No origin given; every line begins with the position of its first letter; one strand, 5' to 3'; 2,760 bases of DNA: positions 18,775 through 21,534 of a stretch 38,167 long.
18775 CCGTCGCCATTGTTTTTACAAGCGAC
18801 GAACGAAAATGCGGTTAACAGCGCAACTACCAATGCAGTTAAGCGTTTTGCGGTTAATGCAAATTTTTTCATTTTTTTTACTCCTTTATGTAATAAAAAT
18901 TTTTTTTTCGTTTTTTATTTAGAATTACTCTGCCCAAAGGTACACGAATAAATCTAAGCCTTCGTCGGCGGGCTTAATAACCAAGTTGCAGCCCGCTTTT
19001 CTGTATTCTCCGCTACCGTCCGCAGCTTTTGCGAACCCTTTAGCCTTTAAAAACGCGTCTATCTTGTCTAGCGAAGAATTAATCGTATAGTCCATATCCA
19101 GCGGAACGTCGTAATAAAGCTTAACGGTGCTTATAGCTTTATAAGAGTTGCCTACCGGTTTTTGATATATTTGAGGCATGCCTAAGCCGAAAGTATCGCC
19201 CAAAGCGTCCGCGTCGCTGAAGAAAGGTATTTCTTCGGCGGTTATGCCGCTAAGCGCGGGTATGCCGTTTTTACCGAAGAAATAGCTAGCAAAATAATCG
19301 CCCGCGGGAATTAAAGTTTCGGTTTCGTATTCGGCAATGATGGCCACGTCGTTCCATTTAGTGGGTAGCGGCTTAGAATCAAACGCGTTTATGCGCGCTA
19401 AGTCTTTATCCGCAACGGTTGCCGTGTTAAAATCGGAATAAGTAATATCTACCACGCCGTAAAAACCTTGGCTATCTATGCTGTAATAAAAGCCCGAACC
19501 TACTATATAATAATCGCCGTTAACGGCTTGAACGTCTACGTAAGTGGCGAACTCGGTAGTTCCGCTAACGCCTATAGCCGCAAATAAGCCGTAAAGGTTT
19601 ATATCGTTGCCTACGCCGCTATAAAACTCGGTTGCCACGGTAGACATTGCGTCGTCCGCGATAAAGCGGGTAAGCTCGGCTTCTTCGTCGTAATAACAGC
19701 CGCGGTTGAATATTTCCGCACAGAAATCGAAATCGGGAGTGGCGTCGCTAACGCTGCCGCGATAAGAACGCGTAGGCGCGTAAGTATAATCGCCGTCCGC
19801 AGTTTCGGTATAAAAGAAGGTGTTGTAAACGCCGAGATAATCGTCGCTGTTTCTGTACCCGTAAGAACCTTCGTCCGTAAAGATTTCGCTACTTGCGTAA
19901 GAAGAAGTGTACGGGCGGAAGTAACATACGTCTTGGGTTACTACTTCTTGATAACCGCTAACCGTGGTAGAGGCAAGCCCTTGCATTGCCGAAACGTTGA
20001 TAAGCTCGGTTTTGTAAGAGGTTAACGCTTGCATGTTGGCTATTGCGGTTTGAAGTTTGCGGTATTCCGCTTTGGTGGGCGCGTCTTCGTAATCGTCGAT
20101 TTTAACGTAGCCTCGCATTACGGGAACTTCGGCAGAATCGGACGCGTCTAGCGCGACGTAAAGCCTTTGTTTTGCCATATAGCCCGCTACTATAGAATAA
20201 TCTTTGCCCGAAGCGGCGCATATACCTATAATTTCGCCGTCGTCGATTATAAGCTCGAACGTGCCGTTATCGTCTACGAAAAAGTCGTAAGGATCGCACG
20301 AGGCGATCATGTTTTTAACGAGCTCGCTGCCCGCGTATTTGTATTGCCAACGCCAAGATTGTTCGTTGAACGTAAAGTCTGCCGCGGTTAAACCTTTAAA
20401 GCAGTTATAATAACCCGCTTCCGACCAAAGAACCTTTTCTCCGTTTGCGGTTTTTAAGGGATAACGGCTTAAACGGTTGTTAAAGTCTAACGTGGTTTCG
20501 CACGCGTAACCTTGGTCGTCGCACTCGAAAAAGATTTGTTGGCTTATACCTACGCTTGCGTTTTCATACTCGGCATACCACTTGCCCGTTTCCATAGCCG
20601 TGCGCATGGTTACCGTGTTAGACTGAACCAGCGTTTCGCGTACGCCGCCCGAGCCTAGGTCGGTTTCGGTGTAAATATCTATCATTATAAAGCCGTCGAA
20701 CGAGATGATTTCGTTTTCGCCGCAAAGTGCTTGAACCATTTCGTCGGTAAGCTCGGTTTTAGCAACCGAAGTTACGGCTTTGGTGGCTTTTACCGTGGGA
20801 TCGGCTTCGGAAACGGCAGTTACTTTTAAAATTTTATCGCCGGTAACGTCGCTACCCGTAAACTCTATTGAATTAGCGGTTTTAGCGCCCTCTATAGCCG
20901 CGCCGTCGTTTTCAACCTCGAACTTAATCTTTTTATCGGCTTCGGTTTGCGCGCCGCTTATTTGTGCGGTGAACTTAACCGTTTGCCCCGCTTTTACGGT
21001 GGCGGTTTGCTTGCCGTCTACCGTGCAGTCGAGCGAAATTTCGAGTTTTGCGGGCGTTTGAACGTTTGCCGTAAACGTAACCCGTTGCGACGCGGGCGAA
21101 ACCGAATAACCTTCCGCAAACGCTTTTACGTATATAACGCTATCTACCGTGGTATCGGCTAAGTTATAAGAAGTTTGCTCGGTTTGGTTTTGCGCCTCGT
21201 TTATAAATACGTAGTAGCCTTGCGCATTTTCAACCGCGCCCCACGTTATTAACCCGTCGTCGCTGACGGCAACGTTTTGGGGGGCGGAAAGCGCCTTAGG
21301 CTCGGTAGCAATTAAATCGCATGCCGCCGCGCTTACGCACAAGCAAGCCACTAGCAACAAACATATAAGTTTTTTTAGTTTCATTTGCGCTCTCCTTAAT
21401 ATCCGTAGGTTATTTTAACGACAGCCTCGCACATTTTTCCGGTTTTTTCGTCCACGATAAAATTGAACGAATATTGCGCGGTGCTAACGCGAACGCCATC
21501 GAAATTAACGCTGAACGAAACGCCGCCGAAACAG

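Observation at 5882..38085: One co-directional 32-kb module joins an Opp-type importer, a giant cell-envelope subtilase and five lipoproteins: a candidate surface protein capture, proteolysis and peptide uptake system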

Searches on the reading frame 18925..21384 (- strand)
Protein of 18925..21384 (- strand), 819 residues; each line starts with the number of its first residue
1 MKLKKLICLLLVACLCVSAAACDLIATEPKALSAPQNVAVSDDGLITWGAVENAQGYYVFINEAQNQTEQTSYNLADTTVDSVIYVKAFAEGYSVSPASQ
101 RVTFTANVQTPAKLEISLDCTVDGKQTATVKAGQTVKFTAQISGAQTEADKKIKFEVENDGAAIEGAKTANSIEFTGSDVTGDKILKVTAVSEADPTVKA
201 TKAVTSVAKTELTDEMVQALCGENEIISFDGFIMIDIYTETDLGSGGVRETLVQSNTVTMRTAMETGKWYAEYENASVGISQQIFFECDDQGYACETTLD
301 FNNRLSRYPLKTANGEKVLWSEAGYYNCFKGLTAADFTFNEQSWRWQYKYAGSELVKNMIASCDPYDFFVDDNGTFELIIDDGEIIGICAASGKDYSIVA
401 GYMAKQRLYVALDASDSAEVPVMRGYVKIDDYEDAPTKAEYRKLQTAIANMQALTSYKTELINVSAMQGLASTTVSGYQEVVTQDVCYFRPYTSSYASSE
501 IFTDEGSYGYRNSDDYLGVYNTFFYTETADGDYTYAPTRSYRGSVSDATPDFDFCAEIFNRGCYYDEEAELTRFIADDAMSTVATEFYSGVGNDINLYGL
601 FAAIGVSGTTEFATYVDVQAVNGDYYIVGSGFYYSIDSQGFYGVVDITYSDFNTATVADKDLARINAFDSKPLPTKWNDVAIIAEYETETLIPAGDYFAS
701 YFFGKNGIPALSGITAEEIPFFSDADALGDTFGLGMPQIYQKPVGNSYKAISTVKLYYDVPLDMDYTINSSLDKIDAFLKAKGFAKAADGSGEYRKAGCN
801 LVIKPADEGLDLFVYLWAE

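Call 4: search_protein_families(library=pfam, proteins=[window:18925-21384:-], max_evalue=0.01)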
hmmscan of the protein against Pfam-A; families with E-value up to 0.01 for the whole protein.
window:18925-21384:- (819 aa): 1 family
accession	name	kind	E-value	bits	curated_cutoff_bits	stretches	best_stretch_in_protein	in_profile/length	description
PF11614.14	FixG_C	-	0.0096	16.5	25.6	0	100-162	45-106/119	IG-like fold at C-terminal of FixG, putative oxidoreductase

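Call 13: find_encoding_contigs(protein=window:18925-21384:-, flank=10000, max_places=6)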
Protein window:18925-21384:- (819 aa): 1 contig read that carries it; 1 place shown.
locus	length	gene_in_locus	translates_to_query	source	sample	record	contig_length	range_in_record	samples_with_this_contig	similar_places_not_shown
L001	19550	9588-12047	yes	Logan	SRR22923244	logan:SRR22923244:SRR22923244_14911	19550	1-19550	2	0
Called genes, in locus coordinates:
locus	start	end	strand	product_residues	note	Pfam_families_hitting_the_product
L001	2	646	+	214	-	?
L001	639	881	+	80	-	-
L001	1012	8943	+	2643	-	PF00082:Peptidase_S8, PF02225:PA, PF06280:fn3_5, PF02368:Big_2 (weak), PF13306:LRR_5, PF13855:LRR_8 (faint), PF13306:LRR_5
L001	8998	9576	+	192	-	-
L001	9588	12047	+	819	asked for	-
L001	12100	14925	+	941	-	-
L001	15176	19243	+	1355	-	PF07523:Big_3 (faint)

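Call 14: find_homologous_proteins(query=window:18925-21384:-, max_evalue=0.001)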
Query window:18925-21384:- (819 aa): 13 proteins with E <= 0.001 among 8000 candidates.
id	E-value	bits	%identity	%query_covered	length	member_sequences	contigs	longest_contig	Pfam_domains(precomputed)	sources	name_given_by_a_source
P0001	0.0e+0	1774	96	100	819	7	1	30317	-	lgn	-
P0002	0.0e+0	1480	80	100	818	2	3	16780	-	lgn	-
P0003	0.0e+0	1296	70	100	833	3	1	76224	-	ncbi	-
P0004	0.0e+0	1099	60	100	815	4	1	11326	-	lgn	-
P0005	0.0e+0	1097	61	100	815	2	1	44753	-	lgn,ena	-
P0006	0.0e+0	1080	61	100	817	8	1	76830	-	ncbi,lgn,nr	ncbi:MAG: hypothetical protein SOX77_05395 [Candidatus Borkfalkiaceae bacterium]|nr:hypothetical pro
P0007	8.3e-204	697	45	100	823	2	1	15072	-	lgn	-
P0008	2.2e-134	468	38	100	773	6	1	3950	-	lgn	-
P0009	2.8e-134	467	37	100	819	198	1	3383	-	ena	-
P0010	1.7e-128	448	36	99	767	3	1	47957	-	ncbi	-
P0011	3.9e-128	447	36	100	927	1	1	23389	-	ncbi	-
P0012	3.4e-125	437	38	87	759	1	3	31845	-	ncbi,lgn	-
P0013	9.7e-111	390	35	100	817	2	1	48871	-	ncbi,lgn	-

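Call 15: find_encoding_contigs(protein=P0006, flank=10000, max_places=2)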
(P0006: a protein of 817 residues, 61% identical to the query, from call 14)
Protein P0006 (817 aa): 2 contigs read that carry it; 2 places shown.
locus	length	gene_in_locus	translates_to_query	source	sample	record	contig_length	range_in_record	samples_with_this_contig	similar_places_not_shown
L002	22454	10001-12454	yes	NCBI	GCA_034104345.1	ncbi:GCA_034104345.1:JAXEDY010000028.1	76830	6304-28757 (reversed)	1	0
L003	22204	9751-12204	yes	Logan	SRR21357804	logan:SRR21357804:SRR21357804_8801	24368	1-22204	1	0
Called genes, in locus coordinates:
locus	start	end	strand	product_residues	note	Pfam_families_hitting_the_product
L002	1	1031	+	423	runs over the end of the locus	PF00005:ABC_tran, PF13304:AAA_21 (faint), PF08352:oligo_HPY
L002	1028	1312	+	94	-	-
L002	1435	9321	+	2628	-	PF00082:Peptidase_S8, PF02225:PA, PF06280:fn3_5, PF02368:Big_2 (weak), PF13306:LRR_5, PF13855:LRR_8 (faint), PF13306:LRR_5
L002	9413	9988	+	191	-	-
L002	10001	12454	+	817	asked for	-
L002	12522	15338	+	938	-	-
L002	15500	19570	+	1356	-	PF07523:Big_3 (faint)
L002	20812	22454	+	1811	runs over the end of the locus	-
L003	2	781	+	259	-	?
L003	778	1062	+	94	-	-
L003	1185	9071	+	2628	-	PF00082:Peptidase_S8, PF02225:PA, PF06280:fn3_5, PF02368:Big_2 (weak), PF13306:LRR_5, PF13855:LRR_8 (faint), PF13306:LRR_5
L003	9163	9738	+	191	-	-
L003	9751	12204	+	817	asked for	-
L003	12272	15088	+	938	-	-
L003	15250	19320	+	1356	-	PF07523:Big_3 (faint)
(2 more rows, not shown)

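Call 16: find_encoding_contigs(protein=P0010, flank=10000, max_places=2)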
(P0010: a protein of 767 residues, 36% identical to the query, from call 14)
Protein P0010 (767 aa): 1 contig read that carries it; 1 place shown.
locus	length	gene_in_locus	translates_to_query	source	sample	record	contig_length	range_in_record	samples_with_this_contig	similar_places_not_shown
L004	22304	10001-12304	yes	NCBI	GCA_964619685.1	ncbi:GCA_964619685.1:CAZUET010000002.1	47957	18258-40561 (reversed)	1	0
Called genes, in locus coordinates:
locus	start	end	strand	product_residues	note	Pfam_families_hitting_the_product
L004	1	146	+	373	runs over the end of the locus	PF00005:ABC_tran, PF13304:AAA_21 (faint), PF08352:oligo_HPY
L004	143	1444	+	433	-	PF00005:ABC_tran, PF13304:AAA_21 (faint), PF08352:oligo_HPY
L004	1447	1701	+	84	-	-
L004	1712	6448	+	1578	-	PF00082:Peptidase_S8, PF02225:PA, PF06280:fn3_5, PF02368:Big_2 (faint), PF13306:LRR_5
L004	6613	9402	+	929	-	PF13306:LRR_5, PF13855:LRR_8 (faint), PF13306:LRR_5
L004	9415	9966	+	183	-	-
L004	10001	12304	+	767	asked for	-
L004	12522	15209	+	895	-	-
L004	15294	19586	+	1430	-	-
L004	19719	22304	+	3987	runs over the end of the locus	PF21469:BH1974-like_central (faint), PF09479:Flg_new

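Call 17: find_encoding_contigs(protein=P0013, flank=10000, max_places=2)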
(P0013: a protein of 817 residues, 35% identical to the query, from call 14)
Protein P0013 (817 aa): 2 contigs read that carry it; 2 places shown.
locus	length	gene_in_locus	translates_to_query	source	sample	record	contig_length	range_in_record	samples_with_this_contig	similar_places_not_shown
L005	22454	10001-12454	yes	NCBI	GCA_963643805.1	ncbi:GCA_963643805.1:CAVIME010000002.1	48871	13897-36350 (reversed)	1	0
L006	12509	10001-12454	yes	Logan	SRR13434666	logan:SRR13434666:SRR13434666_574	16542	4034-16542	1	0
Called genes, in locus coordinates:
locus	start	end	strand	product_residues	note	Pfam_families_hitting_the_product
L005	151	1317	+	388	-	PF00005:ABC_tran, PF13304:AAA_21 (faint), PF08352:oligo_HPY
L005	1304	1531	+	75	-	-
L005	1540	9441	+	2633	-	PF00082:Peptidase_S8, PF02225:PA, PF06280:fn3_5, PF02368:Big_2 (weak), PF13306:LRR_5, PF13855:LRR_8 (faint), PF13306:LRR_5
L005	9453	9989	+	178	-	-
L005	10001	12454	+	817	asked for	-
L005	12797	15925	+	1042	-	-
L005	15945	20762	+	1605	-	-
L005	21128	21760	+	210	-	PF01381:HTH_3, PF12844:HTH_19, PF13443:HTH_26 (weak), PF13560:HTH_31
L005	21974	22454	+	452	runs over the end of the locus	PF02254:TrkA_N, PF03807:F420_oxidored (faint), PF13241:NAD_binding_7 (faint), PF02080:TrkA_C (weak), PF02254:TrkA_N, PF02080:TrkA_C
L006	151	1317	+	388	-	PF00005:ABC_tran, PF13304:AAA_21 (faint), PF08352:oligo_HPY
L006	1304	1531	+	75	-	-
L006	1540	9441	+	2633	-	PF00082:Peptidase_S8, PF02225:PA, PF06280:fn3_5, PF02368:Big_2 (weak), PF13306:LRR_5, PF13855:LRR_8 (faint), PF13306:LRR_5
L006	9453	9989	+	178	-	-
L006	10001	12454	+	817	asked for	-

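Call 19: find_related_loci(query=A1, collection=genome_contigs, flank=10000)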
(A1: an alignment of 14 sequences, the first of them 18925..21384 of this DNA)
Query A1 (819 aa) in genome_contigs; peptide patterns used: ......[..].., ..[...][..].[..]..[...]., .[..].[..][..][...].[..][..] (x = any residue, [..] = any of these).
141 stretches matched a pattern; 106 encode a relative of the query (tblastn E <= 1e-3); the best 80 are kept; 80 distinct loci.
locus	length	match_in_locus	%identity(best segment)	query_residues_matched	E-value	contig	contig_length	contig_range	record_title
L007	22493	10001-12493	70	1-819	0e+0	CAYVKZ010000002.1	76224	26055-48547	MAG TPA_asm: uncultured Acidiphilium sp. isolate SRP225648_co1_124 genome assembly, contig: NODE_463_length_76224_cov_18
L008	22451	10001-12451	61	1-819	0e+0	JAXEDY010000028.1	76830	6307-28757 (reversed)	MAG: Christensenellaceae bacterium isolate SUG2499 k141_97024, whole genome shotgun sequence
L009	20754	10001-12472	45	1-819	0e+0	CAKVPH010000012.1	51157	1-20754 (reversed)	MAG: uncultured Clostridia bacterium isolate REFINED_METABAT215_TOP10_CONTIGS_1500_ASSEMBLY_K77_MERGED__Hadza_MoBio_hadz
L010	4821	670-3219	40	6-819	0e+0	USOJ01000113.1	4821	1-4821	uncultured Clostridiales bacterium isolate UMGS1915 genome assembly, contig: NODE_6947_length_4821_cov_3.394880, whole g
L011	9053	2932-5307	37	1-819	1e-149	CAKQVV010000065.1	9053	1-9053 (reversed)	MAG: uncultured Clostridia bacterium isolate REFINED_METABAT215_TOP10_CONTIGS_1500_ASSEMBLY_K77_MERGED__Hadza_MoBio_hadz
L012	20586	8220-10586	38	1-819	1e-144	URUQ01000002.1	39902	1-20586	uncultured Clostridiales bacterium isolate UMGS1366 genome assembly, contig: NODE_85_length_39902_cov_7.009135, whole ge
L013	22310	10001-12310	37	3-817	9e-144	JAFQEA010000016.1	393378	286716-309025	MAG: Clostridia bacterium isolate RGIG1734 Goat_Cecum-3__c761730, whole genome shotgun sequence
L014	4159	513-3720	36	3-817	3e-146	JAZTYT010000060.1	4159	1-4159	MAG: Christensenellaceae bacterium isolate T1900045325_YK20190014.MAGScoT_cleanbin_000041 SGB_6438_k141_817113, whole ge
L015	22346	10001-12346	37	3-819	9e-142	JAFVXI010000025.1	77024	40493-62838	MAG: Clostridia bacterium isolate RGIG5480 Sheep_Colon.Co__c2700252, whole genome shotgun sequence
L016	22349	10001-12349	37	3-819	3e-141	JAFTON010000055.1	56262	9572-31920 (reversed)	MAG: Clostridia bacterium isolate RGIG4006 Roe_deer_Cecum-5__c197327, whole genome shotgun sequence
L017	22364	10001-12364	37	1-819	3e-141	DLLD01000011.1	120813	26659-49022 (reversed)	MAG TPA_asm: Christensenella sp. UBA7571 UBA7571_contig_82, whole genome shotgun sequence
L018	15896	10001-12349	38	3-819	2e-139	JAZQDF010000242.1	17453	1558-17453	MAG: Eubacteriales bacterium isolate T1900044636_TS20190102.MAGScoT_cleanbin_000097 SGB_1162_k141_937391, whole genome s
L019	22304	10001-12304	37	6-817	4e-138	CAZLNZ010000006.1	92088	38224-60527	MAG TPA_asm: uncultured Christensenellaceae bacterium isolate SRP225648_co1_198 genome assembly, contig: NODE_309_length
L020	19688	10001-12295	37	3-817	4e-138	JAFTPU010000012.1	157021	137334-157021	MAG: Clostridia bacterium isolate RGIG4039 Roe_deer_Cecum-5__c524033, whole genome shotgun sequence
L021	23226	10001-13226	37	1-817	8e-137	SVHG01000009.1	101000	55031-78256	MAG: Clostridiales bacterium isolate SIG378 NODE_129_length_101000_cov_38.477275, whole genome shotgun sequence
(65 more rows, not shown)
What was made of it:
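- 18925..21384 (-): 819-aa lipoprotein: FN3 + Ig domains, then three beta-rich domains of unknown fold. It is the marker protein of the cluster. 106 species genomes encode a relative (call 19).
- The cluster is kept in species from humans, chickens, goats, sheep, deer and rabbits (record titles, call 19), which argues for a host-independent core function.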

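Call 39: predict_structure(alignment_id=A1)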
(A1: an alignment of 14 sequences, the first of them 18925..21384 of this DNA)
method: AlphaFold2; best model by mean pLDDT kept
length: 819 residues; sequences in the alignment: 14
mean_pLDDT: 83.4   pTM: 0.64
mean pLDDT of the five models: 83.4, 82.3, 80.8, 80.7, 78.9
residues with pLDDT >= 90: 317; 70-90: 400; 50-70: 71; < 50: 31
segments of 3 or more residues with pLDDT < 50: 1-6, 8-11, 13-29, 591-593
pLDDT, mean of each block of 10 residues (from residue 1): 45 40 36 85 87 88 90 85 89 79 75 82 89 92 82 91 91 92 91 89 91 91 84 86 67 85 93 69 88 90 87 80 88 93 90 86 84 87 91 75 85 88 89 91 96 93 84 84 92 67 85 89 88 86 81 89 86 88 74 59 80 92 94 79 90 94 92 84 78 89 89 90 60 72 71 84 65 88 87 91 83 88
secondary structure, 60 per line:
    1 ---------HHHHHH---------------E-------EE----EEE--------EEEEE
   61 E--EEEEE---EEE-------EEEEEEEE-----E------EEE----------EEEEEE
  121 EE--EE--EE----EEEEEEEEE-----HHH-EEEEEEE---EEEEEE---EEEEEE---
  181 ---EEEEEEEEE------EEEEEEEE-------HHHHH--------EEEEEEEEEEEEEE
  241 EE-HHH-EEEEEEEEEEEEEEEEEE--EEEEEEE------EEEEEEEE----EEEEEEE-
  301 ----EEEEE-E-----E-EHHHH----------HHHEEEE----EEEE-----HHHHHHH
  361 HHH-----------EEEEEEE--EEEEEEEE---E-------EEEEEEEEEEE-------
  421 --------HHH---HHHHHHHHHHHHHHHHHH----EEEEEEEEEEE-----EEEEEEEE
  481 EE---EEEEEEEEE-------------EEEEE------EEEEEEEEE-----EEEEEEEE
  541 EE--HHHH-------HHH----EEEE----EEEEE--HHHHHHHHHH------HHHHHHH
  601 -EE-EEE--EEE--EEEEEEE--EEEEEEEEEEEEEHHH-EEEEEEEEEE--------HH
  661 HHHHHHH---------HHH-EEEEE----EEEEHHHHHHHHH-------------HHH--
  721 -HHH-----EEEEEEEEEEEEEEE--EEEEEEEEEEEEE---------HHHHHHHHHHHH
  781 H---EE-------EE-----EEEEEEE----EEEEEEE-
elements in order (helices of 4 or more, strands of 3 or more residues): H10-15 E45-47 E56-61 E64-68 E72-74 E82-89 E102-104 E115-122 E135-143 E153-159 E163-168 E172-177 E184-192 E199-206 H214-218 E227-242 E248-265 E268-274 E281-288 E293-299 E305-309 H320-323 E337-340 E345-348 H354-363 E375-381 E384-391 E403-413 H435-452 E457-467 E473-482 E486-494 E508-512 E519-527 E533-542 H545-548 E563-566 E571-575 H578-587 H594-600 E605-607 E610-612 E615-621 E624-636 E641-650 H659-667 E681-685 E690-693 H694-702 E730-744 E747-759 H769-781 E801-807 E812-818
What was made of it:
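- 18925..21384 (-): AF2 pLDDT 83 (call 39).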

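Call 44: fold_search(model_id=the predicted structure, library=pdb)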
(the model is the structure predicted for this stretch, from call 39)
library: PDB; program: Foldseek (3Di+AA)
matches with E <= 10: 1345; with E <= 0.001: 27
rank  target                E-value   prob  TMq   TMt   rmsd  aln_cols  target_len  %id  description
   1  9oz6_B                5.9e-06  0.69  0.10  0.09  43.3      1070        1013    8  Cryo-EM structure of 1:1 chicken ROS1 and chicken NEL complex. (released 2026-02-25)
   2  9ozc_A                1.9e-05  0.60  0.10  0.07  44.1      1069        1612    8  Cryo-EM structure of 1:2:1 ROS1/NEL/NICOL holo-complex, conformation 1. (released 2026-02-25)
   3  9bfq_A                2.2e-05  0.75  0.12  0.11  43.0      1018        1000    8  Cryo-EM structure of Sevenless in complex with Bride of Sevenless (released 2025-01-29)
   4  10ft_A                2.3e-05  0.90  0.11  0.13  20.6       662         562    9  Cryo-EM structure of receptor tyrosine kinase ROS1 in complex with NELL2 (released 2026-02-25)
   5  9ozi_A                2.8e-05  0.57  0.10  0.06  43.4      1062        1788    8  Cryo-EM structure of chicken ROS1 in apo-state. This is the complete map and model. (released 2026-02-25)
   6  9hcj_10               3.4e-05  0.85  0.11  0.05  38.7       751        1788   10  D. discoideum nuclear pore complex (released 2024-12-25)
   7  9pvp                  5.4e-05  0.60  0.11  0.07  43.0      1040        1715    9  Cryo-EM structure of receptor tyrosine kinase ROS1 extracellular domain (released 2026-02-25)
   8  8uh2_A                6.3e-05  0.82  0.10  0.12  38.1       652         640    8  Complex of C3b with the inhibitor albicin (released 2024-05-08)
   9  8eok_G                6.3e-05  0.75  0.10  0.13  39.2       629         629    9  Structure of the C3bB proconvertase in complex with lufaxin and factor Xa (released 2023-08-30)
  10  3qt2_A                7.7e-05  0.99  0.09  0.21  23.7       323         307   12  Structure of a cytokine ligand-receptor complex (released 2012-02-01)
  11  2qki_A                1.0e-04  0.69  0.10  0.12  37.5       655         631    8  Human C3c in complex with the inhibitor compstatin (released 2007-08-14)
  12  9pwq_A                1.2e-04  0.47  0.11  0.08  33.5      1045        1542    8  Cryo-EM structure of receptor tyrosine kinase ROS1 extracellular domain in complex with NELL2 (released 2026-02-25)
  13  5yvf_B                1.3e-04  0.90  0.10  0.20  21.6       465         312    7  Crystal structure of BFA1 (released 2018-08-08)
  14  7r5k_10               1.3e-04  0.89  0.12  0.06  26.6       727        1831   10  Human nuclear pore complex (constricted) (released 2022-06-22)
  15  7qiv_A                1.7e-04  0.66  0.10  0.12  39.7       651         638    9  Structure of human C3b in complex with the EWE nanobody (released 2022-02-16)
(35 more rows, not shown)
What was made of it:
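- There are weak Foldseek hits to LolA (TM 0.36 on the target), DUF1329 and TbpB (call 44).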

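Call 45: search_solved_structures(query=A1, max_evalue=1)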
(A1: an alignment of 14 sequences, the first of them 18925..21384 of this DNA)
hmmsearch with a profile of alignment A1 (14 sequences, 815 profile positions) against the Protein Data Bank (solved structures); distinct sequences matched with E-value up to 1: 1.
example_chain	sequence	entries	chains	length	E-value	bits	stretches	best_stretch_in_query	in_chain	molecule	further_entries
7quz_AAA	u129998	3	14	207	0.025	16.4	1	113-204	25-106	Beta-1,3-glucanase bglH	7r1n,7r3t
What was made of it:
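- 18925..21384 (-): The PDB profile search found nothing (call 45).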

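Call 56: search_protein_families(library=ncbifam, proteins=[window:18925-21384:-], max_evalue=0.01)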
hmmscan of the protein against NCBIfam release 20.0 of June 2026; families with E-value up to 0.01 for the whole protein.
window:18925-21384:- (819 aa): 0 families
